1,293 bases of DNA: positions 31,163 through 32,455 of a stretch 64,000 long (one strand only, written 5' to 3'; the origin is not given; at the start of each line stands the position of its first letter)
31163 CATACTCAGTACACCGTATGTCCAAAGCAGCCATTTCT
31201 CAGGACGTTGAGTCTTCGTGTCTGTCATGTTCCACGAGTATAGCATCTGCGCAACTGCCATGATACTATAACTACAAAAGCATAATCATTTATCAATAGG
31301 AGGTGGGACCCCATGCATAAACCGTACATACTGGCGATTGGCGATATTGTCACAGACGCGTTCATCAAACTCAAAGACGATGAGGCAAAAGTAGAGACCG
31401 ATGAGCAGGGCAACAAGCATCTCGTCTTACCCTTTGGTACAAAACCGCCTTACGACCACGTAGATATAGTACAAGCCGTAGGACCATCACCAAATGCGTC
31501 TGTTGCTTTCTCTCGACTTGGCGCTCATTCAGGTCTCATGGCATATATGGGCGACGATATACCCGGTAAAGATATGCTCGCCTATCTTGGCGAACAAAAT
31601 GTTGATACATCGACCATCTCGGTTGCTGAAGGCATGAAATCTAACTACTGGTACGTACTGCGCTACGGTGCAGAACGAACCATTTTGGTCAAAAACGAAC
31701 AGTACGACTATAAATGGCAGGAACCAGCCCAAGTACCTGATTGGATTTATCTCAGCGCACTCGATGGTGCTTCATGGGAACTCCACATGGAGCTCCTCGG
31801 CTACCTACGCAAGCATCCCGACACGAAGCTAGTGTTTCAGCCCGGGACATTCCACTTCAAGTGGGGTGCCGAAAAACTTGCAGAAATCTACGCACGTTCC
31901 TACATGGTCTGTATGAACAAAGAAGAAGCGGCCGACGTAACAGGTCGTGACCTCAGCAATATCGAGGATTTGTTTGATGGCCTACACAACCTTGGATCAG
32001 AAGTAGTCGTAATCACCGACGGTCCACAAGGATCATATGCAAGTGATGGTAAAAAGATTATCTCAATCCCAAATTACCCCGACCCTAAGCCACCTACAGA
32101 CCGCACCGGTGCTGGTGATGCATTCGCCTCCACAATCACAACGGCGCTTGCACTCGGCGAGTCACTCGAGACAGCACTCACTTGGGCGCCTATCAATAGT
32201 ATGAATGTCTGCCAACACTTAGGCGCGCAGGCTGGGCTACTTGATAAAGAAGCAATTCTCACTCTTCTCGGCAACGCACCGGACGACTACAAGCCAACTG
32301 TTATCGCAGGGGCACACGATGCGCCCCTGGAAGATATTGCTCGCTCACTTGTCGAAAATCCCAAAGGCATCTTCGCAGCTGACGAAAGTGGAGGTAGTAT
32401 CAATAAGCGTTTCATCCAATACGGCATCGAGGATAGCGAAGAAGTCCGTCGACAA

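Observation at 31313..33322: Single 669-aa ORF fusing a PfkB-family kinase to a class I (Schiff-base) fructose-bisphosphate aldolase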

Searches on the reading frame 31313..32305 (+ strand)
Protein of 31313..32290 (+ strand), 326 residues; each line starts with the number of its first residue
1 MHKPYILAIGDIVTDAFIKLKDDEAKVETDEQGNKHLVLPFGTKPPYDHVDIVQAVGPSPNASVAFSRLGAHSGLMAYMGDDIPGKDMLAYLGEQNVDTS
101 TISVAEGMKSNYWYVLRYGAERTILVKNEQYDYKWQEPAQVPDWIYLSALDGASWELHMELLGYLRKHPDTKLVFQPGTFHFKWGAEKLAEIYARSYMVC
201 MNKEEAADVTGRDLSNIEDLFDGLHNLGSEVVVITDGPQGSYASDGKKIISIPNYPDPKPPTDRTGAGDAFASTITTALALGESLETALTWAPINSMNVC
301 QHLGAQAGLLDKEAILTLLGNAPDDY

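Call 20: search_protein_families(library=ncbifam, proteins=[window:31313-32290:+], max_evalue=0.001)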
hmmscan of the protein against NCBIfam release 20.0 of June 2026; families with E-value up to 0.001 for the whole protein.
window:31313-32290:+ (326 aa): 16 families
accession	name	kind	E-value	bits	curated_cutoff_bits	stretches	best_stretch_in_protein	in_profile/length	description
TIGR02152.1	D_ribokin_bact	equivalog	2.6e-19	69.7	299.65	1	190-314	170-295/298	ribokinase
TIGR04382.1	myo_inos_iolC_N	equivalog_domain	1.9e-15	56.9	300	2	189-302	182-293/309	5-dehydro-2-deoxygluconokinase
NF008353.0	PRK11142.1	equivalog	3.1e-15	56.5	341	1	191-319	174-303/307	ribokinase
NF040938.1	KDG_KDGal_kin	equivalog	2.5e-13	49.8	400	2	213-312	199-296/305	bifunctional 2-dehydro-3-deoxygluconokinase/2-dehydro-3-deoxygalactonokinase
TIGR02198.1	rfaE_dom_I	equivalog_domain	4.2e-13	49.1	345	1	191-306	186-303/315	D-glycero-beta-D-manno-heptose-7-phosphate kinase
NF007321.0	PRK09813.1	equivalog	2.6e-12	46.8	247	2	215-302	172-257/261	fructoselysine 6-kinase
NF006957.1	PRK09434.1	equivalog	4.8e-12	46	450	2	194-304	178-286/302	fructokinase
NF041164.1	NucKinThplmales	equivalog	2.1e-11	43.6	450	1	87-298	68-270/295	nucleoside kinase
TIGR03168.1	1-PFK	subfamily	1.1e-10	41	216.4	1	192-305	173-287/305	hexose kinase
NF053626.1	RibKinHalex1628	equivalog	7.5e-10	38.8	330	1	195-301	168-274/293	ATP-dependent ribose-1-phosphate kinase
TIGR03828.1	pfkB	equivalog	1.4e-09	37.4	292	1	192-305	173-287/305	1-phosphofructokinase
NF041332.1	KDG_KDGal_kin_Halo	equivalog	7.2e-09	35.5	440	1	195-292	189-284/320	bifunctional 2-dehydro-3-deoxygluconokinase/2-dehydro-3-deoxygalactonokinase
NF049991.1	TagKinase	equivalog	3.5e-07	29.3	420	1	215-308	212-304/321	tagatose kinase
NF008454.0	PRK11316.1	equivalog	1.6e-05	23.7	521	0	260-306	255-301/475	bifunctional D-glycero-beta-D-manno-heptose-7-phosphate kinase/D-glycero-beta-D-manno-heptose 1-phosphate adenylyltransferase HldE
NF041320.1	pfkB_Halo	equivalog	4e-05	23.2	400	1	187-310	163-287/302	1-phosphofructokinase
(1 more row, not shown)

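Call 46: predict_structure(alignment_id=A1)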
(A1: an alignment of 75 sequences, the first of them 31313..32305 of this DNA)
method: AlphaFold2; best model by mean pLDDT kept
length: 331 residues; sequences in the alignment: 75
mean_pLDDT: 94.7   pTM: 0.92
mean pLDDT of the five models: 94.7, 93.9, 92.5, 90.5, 89.9
residues with pLDDT >= 90: 282; 70-90: 48; 50-70: 1; < 50: 0
segments of 3 or more residues with pLDDT < 50: none
pLDDT, mean of each block of 10 residues (from residue 1): 92 93 90 91 89 93 98 98 97 98 97 88 88 96 97 95 98 96 95 98 97 96 97 94 97 93 90 98 98 96 91 98 96 93
secondary structure, 60 per line:
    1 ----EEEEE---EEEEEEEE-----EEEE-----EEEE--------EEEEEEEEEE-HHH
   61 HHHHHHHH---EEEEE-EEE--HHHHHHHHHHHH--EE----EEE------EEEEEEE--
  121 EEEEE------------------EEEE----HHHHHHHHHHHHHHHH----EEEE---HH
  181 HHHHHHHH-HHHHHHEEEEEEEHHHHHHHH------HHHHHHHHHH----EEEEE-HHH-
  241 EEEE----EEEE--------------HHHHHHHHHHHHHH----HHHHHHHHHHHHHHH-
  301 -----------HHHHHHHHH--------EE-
elements in order: E5-9 E13-20 E26-29 E35-38 E47-56 H58-68 E72-76 E78-80 H83-94 E103-105 E112-118 E121-125 E144-147 H152-167 E172-175 H179-188 H190-195 E196-202 H203-210 H217-226 E231-235 E241-244 E249-252 H267-280 H285-299 H312-320

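Call 48: search_protein_representatives(protein=window:31313-32290:+)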
Query: 326 residues. Proteins with E-value up to 0.001 (for the whole library): 5494; up to 1e-10: 1610; up to 1e-30: 216. The best 150 are listed.
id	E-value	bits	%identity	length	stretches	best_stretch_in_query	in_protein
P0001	8.4e-221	748.0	100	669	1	1-326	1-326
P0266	5.8e-133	459.3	62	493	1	2-326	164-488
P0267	1.6e-131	454.5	62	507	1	2-326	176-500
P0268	6.4e-126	436.1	60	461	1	4-326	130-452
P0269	2.7e-115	401.2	54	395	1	3-326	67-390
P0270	1.2e-107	376.1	53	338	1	3-326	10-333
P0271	1.1e-89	317.1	61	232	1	103-326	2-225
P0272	3.6e-86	305.5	47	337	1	5-326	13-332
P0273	4.5e-85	301.9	46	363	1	1-325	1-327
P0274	1.5e-83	296.9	45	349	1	6-324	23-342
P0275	7.4e-83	294.6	55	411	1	3-243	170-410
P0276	9.0e-83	294.3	41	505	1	5-326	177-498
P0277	1.1e-80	287.4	49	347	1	6-325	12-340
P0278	4.0e-79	282.3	45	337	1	6-326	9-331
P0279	7.4e-76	271.6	43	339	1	2-326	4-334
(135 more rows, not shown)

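Call 49: fold_search(model_id=the predicted structure, library=pdb)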
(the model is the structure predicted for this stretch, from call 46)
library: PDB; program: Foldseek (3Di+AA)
matches with E <= 10: 806; with E <= 0.001: 403
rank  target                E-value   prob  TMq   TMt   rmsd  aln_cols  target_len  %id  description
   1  6ilr_A                3.1e-21  1.00  0.76  0.80   3.6       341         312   18  Structure of Arabidopsis thaliana Ribokinase in unligand form (released 2019-03-13)
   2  1rkd                  6.4e-21  1.00  0.73  0.78   3.7       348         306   20  E. COLI RIBOKINASE COMPLEXED WITH RIBOSE AND ADP (released 1998-03-04)
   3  3kzh_A                7.6e-21  1.00  0.72  0.75   5.2       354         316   18  Crystal structure of a putative sugar kinase from Clostridium perfringens (released 2009-12-22)
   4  7vkp                  2.0e-20  1.00  0.77  0.82   3.7       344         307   15  Crystal structure of E.coli pseudouridine kinase PsuK (released 2022-06-22)
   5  7ag6_A                2.2e-20  1.00  0.73  0.79   3.8       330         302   20  Crystal structure of SF kinase YihV from E. coli in complex with sulfofructose (SF), ADP-Mg (released 2021-04-14)
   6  2c4e                  2.5e-20  1.00  0.74  0.81   4.5       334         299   19  Crystal Structure of Methanocaldococcus jannaschii Nucleoside Kinase - An Archaeal Member of the Ribokinase Family (released 2006-08-30)
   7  7ag6_B                2.7e-20  1.00  0.72  0.79   4.0       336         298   20  Crystal structure of SF kinase YihV from E. coli in complex with sulfofructose (SF), ADP-Mg (released 2021-04-14)
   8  6ilr_B                3.8e-20  1.00  0.78  0.82   3.4       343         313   17  Structure of Arabidopsis thaliana Ribokinase in unligand form (released 2019-03-13)
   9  5c3y_D                4.1e-20  1.00  0.72  0.77   4.1       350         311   19  Structure of human ribokinase crystallized with AMPPNP (released 2016-06-15)
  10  7agh_C                4.6e-20  1.00  0.73  0.81   4.2       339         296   20  Crystal structure of SF kinase YihV from E. coli in complex with AMPPNP-Mg (released 2021-04-14)
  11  1rka                  5.8e-20  1.00  0.75  0.81   3.1       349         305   20  THE APO FORM OF E. COLI RIBOKINASE (released 1999-08-31)
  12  6xk2_D                6.2e-20  1.00  0.70  0.74   4.2       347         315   19  Crystal structure of Ribokinase from Cryptococcus neoformans var. grubii serotype A in complex with ADP (released 2020-07-15)
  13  1rk2_B                7.8e-20  1.00  0.74  0.79   3.7       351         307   19  E. COLI RIBOKINASE COMPLEXED WITH RIBOSE AND ADP, SOLVED IN SPACE GROUP P212121 (released 1999-09-01)
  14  7vva_A                8.3e-20  1.00  0.73  0.80   3.9       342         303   16  Pseudouridine bound structure of Pseudouridine kinase (PUKI) from Escherichia coli strain B (released 2022-04-06)
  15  7vva_D                9.9e-20  1.00  0.73  0.79   4.2       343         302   15  Pseudouridine bound structure of Pseudouridine kinase (PUKI) from Escherichia coli strain B (released 2022-04-06)
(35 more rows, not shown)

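Call 56: search_solved_structures(query=window:31313-32290:+, max_evalue=0.000001, show_alignments=5)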
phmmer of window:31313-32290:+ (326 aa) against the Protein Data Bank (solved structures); distinct sequences matched with E-value up to 0.000001: 13.
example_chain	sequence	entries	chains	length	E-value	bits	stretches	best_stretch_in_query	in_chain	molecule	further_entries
2qcv_A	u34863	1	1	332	1.1e-09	40.9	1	50-306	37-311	Putative 5-dehydro-2-deoxygluconokinase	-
4x8f_A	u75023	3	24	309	2.4e-09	39.8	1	57-311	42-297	Ribokinase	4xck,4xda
3ewm_A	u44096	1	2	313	3.6e-09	39.2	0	222-279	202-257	Uncharacterized sugar kinase PH1459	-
3gbu_A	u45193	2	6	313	5e-09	38.7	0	222-279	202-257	Uncharacterized sugar kinase PH1459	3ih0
1gqt_A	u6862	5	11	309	5e-09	38.7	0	191-313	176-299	RIBOKINASE | PROTEIN (RIBOKINASE)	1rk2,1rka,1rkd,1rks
2rbc_A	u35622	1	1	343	6.9e-09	38.3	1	45-312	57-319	Sugar kinase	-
1wye_A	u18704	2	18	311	1.5e-08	37.2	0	229-309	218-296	2-keto-3-deoxygluconate kinase | hypothetical fructokinase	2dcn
3hj6_A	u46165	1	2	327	3e-08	36.2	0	185-288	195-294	Fructokinase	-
1tyy_A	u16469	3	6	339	3.1e-08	36.2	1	57-305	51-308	putative sugar kinase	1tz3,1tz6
3h49_A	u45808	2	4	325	4.5e-08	35.6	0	200-319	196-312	Ribokinase | Uncharacterized sugar kinase ydjH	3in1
7ag6_A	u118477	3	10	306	6e-08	35.2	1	56-314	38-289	Sulfofructose kinase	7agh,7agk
2nwh_A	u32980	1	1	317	4.4e-07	32.3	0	198-323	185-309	carbohydrate kinase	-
2c49_A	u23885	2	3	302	7.4e-07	31.6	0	57-308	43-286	SUGAR KINASE MJ0406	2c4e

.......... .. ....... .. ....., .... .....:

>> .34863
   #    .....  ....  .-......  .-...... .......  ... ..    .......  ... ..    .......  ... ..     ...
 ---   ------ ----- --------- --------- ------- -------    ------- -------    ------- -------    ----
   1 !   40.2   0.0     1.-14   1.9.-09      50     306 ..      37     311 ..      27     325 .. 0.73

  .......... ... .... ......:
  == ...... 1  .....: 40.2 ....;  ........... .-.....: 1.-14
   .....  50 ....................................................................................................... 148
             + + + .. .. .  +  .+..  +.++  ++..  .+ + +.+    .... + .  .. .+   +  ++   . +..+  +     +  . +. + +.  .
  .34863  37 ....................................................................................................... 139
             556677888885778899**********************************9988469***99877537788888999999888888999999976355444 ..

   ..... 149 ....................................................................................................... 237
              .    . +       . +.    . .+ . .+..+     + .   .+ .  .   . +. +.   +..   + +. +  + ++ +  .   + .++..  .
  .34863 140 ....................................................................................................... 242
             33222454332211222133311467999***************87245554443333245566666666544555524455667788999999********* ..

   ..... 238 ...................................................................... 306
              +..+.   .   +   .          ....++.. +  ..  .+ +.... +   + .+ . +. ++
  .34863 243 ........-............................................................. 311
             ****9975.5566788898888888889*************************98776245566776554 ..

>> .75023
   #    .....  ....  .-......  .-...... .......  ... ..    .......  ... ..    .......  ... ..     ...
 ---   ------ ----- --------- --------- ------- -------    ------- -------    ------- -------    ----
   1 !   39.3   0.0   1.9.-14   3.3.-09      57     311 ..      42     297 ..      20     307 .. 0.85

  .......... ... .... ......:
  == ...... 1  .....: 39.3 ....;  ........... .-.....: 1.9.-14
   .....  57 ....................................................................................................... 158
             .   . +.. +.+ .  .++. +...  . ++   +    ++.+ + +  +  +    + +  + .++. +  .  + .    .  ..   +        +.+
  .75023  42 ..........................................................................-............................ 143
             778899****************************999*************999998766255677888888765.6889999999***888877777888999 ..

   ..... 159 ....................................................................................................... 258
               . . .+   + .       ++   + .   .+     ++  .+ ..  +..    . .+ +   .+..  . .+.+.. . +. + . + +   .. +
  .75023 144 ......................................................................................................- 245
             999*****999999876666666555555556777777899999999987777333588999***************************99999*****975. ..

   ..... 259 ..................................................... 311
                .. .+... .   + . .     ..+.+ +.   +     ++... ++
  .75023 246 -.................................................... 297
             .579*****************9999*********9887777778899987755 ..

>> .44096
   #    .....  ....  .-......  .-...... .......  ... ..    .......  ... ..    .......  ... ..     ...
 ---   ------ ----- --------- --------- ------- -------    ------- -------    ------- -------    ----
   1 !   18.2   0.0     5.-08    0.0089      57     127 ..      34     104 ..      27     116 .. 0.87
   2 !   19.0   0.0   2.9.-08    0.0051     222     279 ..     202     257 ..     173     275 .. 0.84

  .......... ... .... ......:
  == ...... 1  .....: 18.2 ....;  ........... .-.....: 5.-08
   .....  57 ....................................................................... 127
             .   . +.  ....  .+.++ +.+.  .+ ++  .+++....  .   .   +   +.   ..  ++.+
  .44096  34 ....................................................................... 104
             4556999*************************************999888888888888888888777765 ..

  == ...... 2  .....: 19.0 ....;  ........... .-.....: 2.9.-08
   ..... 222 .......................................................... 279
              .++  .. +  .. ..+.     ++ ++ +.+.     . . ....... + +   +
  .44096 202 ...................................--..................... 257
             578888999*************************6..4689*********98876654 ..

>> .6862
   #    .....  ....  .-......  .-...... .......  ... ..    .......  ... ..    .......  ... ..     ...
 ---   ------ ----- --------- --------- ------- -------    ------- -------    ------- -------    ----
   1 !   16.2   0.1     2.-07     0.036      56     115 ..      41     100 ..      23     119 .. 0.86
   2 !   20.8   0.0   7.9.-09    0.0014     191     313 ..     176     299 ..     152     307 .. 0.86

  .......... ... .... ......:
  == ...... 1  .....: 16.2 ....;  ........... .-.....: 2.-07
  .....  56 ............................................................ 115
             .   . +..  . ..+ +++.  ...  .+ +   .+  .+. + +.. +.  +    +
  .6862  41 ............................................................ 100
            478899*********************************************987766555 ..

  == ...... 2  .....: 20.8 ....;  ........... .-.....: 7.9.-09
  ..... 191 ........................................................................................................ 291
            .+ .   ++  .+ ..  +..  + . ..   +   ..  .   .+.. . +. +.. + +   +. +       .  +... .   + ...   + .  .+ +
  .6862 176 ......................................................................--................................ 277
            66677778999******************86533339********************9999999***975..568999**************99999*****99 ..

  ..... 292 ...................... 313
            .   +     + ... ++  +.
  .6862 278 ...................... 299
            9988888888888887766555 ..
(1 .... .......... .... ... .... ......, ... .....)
